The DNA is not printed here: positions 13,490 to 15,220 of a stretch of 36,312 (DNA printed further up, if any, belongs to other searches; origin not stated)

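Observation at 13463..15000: Degenerate HD-GYP-like region and a module shared between the kinase C-terminal half and the downstream protein N-terminus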

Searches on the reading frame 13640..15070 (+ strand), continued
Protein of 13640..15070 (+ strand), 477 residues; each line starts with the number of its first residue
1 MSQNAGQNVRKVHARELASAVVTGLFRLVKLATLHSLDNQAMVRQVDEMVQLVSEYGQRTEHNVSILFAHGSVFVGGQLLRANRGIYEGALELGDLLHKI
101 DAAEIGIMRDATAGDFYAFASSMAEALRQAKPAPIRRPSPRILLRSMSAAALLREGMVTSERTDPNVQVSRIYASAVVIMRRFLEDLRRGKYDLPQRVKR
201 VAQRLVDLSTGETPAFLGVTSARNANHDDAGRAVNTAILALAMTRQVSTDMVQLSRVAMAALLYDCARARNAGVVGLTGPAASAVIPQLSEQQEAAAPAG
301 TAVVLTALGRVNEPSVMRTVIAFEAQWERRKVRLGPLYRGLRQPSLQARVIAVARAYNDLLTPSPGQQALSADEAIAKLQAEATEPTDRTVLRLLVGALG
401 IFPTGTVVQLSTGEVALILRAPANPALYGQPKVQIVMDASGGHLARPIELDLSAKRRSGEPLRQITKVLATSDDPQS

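Call 30: search_solved_structures(query=L013:5599-6636:+, max_evalue=0.001, show_alignments=5)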
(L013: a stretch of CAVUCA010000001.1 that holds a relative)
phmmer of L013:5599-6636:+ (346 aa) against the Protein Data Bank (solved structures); distinct sequences matched with E-value up to 0.001: 5.
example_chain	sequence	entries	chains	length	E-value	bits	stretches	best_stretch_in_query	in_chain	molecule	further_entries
5z7c_A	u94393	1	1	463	2e-15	60.2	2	194-278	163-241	3'3'-cGAMP-specific phosphodiesterase 3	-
4r8z_A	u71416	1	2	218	3.2e-14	56.2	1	200-281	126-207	Cyclic di-GMP phosphodiesterase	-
4mcw_A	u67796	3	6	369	1.2e-11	47.8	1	177-278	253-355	Metal dependent phosphohydrolase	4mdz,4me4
9rc0_A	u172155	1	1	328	1.8e-07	34.1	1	171-283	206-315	HD domain/sensory box protein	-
9rbz_A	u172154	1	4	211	3.4e-07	33.1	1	172-283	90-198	HD domain/sensory box protein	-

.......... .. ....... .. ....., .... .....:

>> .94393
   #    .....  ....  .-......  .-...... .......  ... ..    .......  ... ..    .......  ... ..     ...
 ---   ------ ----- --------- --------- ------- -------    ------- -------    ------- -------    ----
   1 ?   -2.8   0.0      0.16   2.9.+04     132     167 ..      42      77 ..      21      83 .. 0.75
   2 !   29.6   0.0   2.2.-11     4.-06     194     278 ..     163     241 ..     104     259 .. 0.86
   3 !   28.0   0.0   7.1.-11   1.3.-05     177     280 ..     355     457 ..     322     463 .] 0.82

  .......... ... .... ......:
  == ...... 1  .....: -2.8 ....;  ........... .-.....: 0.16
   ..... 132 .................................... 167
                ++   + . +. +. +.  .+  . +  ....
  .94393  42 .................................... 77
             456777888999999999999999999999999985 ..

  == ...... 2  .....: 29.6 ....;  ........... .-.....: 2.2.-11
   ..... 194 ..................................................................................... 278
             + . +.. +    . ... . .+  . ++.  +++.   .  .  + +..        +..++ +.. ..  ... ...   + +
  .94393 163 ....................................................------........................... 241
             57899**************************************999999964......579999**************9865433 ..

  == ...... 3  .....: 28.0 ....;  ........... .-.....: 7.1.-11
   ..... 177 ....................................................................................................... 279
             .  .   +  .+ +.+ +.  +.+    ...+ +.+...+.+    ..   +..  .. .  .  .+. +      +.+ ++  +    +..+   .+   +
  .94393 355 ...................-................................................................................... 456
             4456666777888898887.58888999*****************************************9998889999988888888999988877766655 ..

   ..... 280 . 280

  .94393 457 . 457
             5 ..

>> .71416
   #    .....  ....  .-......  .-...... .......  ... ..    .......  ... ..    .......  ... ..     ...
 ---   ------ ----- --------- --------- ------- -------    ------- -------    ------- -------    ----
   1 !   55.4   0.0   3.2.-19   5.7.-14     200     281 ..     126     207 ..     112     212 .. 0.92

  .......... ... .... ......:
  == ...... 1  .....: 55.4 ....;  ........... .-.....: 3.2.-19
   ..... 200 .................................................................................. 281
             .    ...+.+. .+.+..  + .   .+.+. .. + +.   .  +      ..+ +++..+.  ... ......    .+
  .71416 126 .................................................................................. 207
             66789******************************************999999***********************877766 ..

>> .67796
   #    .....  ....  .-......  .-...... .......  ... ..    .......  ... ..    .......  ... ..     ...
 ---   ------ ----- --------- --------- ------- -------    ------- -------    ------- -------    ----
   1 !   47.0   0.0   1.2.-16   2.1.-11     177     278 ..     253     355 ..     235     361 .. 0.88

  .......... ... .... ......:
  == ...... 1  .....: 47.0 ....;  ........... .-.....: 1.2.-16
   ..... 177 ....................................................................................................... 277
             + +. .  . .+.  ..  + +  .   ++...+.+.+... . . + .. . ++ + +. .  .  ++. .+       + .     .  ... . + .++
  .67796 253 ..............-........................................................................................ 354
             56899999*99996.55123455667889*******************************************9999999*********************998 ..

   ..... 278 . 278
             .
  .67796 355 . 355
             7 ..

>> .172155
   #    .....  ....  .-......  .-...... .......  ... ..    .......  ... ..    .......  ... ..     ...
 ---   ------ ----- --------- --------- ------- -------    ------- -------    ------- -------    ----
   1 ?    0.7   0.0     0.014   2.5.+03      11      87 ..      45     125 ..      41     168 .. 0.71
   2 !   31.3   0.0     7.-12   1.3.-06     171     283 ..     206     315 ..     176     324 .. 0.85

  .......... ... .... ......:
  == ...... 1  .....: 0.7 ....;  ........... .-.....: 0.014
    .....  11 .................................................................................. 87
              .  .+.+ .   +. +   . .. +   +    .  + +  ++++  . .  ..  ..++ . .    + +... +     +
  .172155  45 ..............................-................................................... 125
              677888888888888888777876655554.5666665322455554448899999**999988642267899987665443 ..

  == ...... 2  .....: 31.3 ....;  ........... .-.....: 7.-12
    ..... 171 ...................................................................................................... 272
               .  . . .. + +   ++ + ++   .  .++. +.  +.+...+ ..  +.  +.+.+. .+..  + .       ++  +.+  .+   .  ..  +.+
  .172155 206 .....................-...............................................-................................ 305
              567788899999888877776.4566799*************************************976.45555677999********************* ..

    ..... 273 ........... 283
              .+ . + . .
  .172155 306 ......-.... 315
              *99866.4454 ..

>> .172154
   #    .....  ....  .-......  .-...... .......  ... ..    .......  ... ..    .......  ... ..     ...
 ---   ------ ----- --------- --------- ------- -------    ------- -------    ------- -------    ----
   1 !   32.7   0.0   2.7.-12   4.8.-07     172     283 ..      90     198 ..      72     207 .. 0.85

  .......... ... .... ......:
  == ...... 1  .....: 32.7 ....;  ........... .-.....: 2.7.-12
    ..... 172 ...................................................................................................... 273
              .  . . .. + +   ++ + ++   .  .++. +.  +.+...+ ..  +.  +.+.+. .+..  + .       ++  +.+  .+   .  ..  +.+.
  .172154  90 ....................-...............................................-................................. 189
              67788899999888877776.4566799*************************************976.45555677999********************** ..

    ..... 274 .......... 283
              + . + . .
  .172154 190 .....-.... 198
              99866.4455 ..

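Call 48: search_protein_families(library=pfam, proteins=[P0212, P0243, P0274, P0279, P0282, P0219, P0245, P0280], max_evalue=0.001)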
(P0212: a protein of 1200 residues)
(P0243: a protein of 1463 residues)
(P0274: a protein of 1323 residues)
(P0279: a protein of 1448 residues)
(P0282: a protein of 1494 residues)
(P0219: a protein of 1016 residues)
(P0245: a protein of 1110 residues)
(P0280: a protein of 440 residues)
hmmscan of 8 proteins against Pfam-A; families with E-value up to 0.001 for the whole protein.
P0212 (1200 aa): 0 families

P0243 (1463 aa): 0 families

P0274 (1323 aa): 0 families

P0279 (1448 aa): 0 families

P0282 (1494 aa): 0 families

P0219 (1016 aa): 0 families

P0245 (1110 aa): 1 family
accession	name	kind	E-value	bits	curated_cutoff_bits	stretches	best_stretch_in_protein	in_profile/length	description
PF13487.12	HD_5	-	2.4e-09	37.6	27.2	1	252-401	23-167/170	HD domain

P0280 (440 aa): 0 families

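Call 50: list_cluster_members(proteins=[P0158, P0160, P0163, P0212, P0243, P0245, P0280, P0289, P0295, P0235])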
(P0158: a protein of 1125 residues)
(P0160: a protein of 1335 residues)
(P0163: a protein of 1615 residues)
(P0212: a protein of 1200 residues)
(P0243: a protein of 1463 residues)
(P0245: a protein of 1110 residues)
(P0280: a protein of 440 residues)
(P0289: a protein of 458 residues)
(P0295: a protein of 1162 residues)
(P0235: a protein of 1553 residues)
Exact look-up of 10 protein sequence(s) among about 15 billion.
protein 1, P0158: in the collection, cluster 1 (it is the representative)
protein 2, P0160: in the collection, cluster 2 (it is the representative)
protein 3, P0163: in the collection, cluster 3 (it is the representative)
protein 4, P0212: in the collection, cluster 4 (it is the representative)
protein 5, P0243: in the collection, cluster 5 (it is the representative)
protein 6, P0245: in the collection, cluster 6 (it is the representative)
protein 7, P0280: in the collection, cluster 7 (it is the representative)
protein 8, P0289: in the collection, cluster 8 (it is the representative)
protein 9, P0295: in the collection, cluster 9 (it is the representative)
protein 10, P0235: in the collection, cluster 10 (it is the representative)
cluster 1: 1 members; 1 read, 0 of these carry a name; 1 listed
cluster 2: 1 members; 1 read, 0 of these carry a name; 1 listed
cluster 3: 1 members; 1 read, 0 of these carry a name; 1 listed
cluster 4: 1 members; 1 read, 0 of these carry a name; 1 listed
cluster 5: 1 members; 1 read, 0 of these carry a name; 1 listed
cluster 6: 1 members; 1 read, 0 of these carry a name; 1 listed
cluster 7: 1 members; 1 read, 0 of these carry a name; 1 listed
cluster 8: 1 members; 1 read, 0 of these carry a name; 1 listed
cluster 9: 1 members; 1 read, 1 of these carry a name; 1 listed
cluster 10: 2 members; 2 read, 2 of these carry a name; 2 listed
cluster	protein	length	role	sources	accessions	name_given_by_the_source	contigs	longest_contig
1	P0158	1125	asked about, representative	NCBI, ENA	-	-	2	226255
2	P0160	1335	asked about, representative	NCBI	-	-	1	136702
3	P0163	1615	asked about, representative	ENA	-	-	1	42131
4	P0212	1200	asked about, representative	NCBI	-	-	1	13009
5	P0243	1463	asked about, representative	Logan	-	-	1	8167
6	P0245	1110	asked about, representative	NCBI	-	-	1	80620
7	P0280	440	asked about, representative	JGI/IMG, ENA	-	-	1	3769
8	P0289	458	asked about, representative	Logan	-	-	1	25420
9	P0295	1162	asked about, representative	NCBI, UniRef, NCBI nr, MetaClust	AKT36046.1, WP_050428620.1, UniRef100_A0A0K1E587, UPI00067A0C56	hypothetical protein [Chondromyces crocatus] | Uncharacterized protein n=1 Tax=Chondromyces crocatus TaxID=52 RepID=A0A0K1E587_CHOCO | status=active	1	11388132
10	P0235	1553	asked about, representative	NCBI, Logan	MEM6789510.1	MAG: DnaJ domain-containing protein [Myxococcota bacterium]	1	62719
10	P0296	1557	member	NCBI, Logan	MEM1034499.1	MAG: DnaJ domain-containing protein [Myxococcota bacterium]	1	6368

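Call 51: find_encoding_contigs(protein=P0289, flank=6000, max_places=3)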
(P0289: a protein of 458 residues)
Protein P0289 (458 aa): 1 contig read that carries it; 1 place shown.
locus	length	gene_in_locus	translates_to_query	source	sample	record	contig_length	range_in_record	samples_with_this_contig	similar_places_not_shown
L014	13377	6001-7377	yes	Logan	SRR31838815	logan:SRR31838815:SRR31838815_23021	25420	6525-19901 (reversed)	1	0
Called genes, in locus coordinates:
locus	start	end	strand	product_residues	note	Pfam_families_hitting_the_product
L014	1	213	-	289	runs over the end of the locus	PF12849:PBP_like_2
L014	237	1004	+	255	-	PF00005:ABC_tran, PF13304:AAA_21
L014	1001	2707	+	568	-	PF16962:ABC_export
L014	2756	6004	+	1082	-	PF00012:HSP70, PF06723:MreB_Mbl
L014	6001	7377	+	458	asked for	-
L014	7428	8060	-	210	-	PF02089:Palm_thioest (weak), PF02450:LCAT (weak)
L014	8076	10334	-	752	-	PF10114:PocR, PF00989:PAS, PF08448:PAS_4, PF13426:PAS_9, PF00512:HisKA, PF02518:HATPase_c, PF00072:Response_reg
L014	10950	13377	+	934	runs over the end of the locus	PF00501:AMP-binding, PF00685:Sulfotransfer_1 (weak), PF13469:Sulfotransfer_3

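Call 52: find_encoding_contigs(protein=P0245, flank=6000, max_places=3)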
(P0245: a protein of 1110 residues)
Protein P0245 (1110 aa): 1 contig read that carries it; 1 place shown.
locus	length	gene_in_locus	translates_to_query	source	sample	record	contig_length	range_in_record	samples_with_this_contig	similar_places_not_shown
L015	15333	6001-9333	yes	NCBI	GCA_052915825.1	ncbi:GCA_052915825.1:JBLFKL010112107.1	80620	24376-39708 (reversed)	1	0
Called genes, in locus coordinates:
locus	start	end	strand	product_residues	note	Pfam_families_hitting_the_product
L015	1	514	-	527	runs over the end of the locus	PF00072:Response_reg, PF00158:Sigma54_activat, PF01078:Mg_chelatase (faint), PF14532:Sigma54_activ_2, PF07728:AAA_5 (faint), PF25601:AAA_lid_14, PF02954:HTH_8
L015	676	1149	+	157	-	-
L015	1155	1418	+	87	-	-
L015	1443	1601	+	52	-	PF10262:Rdx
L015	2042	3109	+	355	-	PF16881:LIAS_N, PF04055:Radical_SAM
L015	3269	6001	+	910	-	PF03109:ABC1 (faint), PF00069:Pkinase, PF07714:PK_Tyr_Ser-Thr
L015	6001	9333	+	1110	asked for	PF13487:HD_5 (weak)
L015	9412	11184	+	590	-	PF00082:Peptidase_S8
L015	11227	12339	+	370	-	PF04285:DUF444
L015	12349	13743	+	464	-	-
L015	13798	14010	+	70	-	-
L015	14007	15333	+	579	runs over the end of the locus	PF00733:Asn_synthase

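Call 55: find_encoding_contigs(protein=P0280, flank=5000, max_places=2)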
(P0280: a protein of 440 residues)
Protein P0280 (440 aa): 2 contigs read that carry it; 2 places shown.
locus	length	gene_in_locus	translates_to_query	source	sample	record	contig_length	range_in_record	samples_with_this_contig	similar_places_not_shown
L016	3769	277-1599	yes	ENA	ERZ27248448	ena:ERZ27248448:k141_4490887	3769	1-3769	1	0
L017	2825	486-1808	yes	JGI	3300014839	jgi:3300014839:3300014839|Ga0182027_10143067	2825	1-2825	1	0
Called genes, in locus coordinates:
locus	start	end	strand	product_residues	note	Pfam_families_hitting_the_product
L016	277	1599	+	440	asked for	-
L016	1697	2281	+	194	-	PF01613:Flavin_Reduct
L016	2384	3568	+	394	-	PF00108:Thiolase_N, PF02803:Thiolase_C, PF22691:Thiolase_C_1 (weak)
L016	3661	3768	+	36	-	?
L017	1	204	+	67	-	?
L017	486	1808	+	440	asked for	-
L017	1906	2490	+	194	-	PF01613:Flavin_Reduct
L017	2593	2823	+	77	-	?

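Call 56: find_encoding_contigs(protein=P0265, flank=5000, max_places=2)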
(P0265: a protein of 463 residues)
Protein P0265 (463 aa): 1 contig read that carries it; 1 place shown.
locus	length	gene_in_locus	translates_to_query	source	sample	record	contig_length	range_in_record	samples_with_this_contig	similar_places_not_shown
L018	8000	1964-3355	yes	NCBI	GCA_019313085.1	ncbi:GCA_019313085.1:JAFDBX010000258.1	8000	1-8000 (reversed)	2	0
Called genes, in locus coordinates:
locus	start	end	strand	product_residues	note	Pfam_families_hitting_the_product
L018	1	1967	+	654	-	?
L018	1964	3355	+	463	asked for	-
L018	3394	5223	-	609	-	-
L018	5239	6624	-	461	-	-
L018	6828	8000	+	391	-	?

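Call 57: find_encoding_contigs(protein=P0279, flank=5000, max_places=2)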
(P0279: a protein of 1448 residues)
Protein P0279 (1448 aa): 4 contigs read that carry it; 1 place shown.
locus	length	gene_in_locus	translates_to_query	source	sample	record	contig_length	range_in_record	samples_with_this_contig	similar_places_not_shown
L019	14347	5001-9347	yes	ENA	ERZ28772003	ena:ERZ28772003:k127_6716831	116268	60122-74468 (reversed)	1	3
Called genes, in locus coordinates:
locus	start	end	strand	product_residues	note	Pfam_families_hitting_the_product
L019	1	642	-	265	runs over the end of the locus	PF03372:Exo_endo_phos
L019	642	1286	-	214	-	PF11303:DUF3105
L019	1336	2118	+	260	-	PF12766:Pyridox_oxase_2 (weak), PF01243:PNPOx_N, PF10590:PNP_phzG_C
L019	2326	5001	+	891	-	PF00069:Pkinase, PF01636:APH (faint), PF07714:PK_Tyr_Ser-Thr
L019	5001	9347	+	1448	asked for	-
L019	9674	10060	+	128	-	-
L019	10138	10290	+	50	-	-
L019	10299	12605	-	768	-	PF03176:MMPL, PF00873:ACR_tran (weak), PF02460:Patched (weak), PF12349:Sterol-sensing (weak)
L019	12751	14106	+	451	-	PF00027:cNMP_binding, PF00069:Pkinase, PF06293:Kdo (weak), PF07714:PK_Tyr_Ser-Thr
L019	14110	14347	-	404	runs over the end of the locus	PF00245:Alk_phosphatase, PF01676:Metalloenzyme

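Call 68: find_encoding_contigs(protein=P0292, flank=5000, max_places=2)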
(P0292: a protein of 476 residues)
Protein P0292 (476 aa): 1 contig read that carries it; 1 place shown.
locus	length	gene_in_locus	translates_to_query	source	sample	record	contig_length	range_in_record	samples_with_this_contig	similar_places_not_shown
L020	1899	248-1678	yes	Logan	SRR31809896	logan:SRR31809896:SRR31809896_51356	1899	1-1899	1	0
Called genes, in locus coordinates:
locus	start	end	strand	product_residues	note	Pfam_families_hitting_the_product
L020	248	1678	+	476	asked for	-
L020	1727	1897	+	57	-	?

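Call 69: find_encoding_contigs(protein=P0287, flank=5000, max_places=2)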
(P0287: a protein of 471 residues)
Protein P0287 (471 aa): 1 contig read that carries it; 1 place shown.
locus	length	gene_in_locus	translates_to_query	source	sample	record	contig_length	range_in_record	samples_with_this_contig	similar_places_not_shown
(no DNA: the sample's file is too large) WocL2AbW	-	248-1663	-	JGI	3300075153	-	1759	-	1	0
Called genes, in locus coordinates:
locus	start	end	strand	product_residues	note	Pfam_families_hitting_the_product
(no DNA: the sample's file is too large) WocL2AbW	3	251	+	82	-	?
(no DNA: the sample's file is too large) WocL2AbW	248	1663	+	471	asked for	-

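Call 70: find_encoding_contigs(protein=P0295, flank=5000, max_places=2)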
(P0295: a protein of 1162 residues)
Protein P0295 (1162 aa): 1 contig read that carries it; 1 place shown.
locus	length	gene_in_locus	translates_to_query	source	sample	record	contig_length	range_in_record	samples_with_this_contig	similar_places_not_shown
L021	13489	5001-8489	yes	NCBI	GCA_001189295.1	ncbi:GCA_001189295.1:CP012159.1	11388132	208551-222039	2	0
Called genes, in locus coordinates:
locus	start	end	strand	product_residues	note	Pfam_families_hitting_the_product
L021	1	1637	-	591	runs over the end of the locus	PF02264:LamB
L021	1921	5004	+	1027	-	-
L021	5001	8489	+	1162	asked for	-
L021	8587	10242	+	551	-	PF13428:TPR_14 (faint), PF13371:TPR_9 (faint), PF14559:TPR_19 (weak), PF07719:TPR_2 (faint), PF13432:TPR_16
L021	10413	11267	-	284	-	-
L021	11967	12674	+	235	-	-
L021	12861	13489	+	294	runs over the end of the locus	PF14064:HmuY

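Call 76: list_cluster_members(proteins=[P0211, P0250, P0256, P0260, P0270, P0277, P0283, P0284, P0286, P0288])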
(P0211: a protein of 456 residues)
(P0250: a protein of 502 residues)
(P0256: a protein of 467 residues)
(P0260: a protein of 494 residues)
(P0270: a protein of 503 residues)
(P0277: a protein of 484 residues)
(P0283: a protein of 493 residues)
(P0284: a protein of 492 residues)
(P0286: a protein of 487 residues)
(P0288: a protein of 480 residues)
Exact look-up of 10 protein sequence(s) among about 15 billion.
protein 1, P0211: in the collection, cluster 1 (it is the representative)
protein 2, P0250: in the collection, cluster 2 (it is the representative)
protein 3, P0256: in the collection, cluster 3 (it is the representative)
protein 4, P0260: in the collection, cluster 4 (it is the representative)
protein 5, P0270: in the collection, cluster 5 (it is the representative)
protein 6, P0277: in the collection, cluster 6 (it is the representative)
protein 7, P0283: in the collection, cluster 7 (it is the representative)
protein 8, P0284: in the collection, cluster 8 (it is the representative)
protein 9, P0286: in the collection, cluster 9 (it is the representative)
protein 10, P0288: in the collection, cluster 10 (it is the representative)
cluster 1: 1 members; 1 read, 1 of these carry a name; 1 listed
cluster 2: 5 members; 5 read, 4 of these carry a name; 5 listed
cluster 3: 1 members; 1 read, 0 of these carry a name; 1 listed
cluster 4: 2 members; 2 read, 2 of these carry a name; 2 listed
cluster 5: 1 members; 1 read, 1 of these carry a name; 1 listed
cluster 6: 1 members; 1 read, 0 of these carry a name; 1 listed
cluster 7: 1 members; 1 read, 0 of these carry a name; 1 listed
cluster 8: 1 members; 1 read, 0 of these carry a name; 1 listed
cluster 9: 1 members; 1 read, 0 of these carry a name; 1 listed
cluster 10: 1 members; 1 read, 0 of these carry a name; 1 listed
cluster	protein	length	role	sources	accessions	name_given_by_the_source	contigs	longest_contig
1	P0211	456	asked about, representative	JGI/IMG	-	hypothetical protein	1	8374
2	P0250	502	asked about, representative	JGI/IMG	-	hypothetical protein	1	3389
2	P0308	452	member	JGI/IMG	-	hypothetical protein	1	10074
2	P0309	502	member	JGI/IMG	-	hypothetical protein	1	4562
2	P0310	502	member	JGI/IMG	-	hypothetical protein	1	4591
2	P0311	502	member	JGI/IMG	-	-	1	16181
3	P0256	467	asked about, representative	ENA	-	-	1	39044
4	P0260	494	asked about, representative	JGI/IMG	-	hypothetical protein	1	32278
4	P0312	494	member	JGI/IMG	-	hypothetical protein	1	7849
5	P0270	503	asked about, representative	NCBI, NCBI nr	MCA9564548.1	MAG: hypothetical protein KC561_13720, partial [Myxococcales bacterium] | hypothetical protein [Myxococcales bacterium]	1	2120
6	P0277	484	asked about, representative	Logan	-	-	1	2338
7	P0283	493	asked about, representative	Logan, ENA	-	-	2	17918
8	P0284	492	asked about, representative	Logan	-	-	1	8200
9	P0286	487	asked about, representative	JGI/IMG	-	-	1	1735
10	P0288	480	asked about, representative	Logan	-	-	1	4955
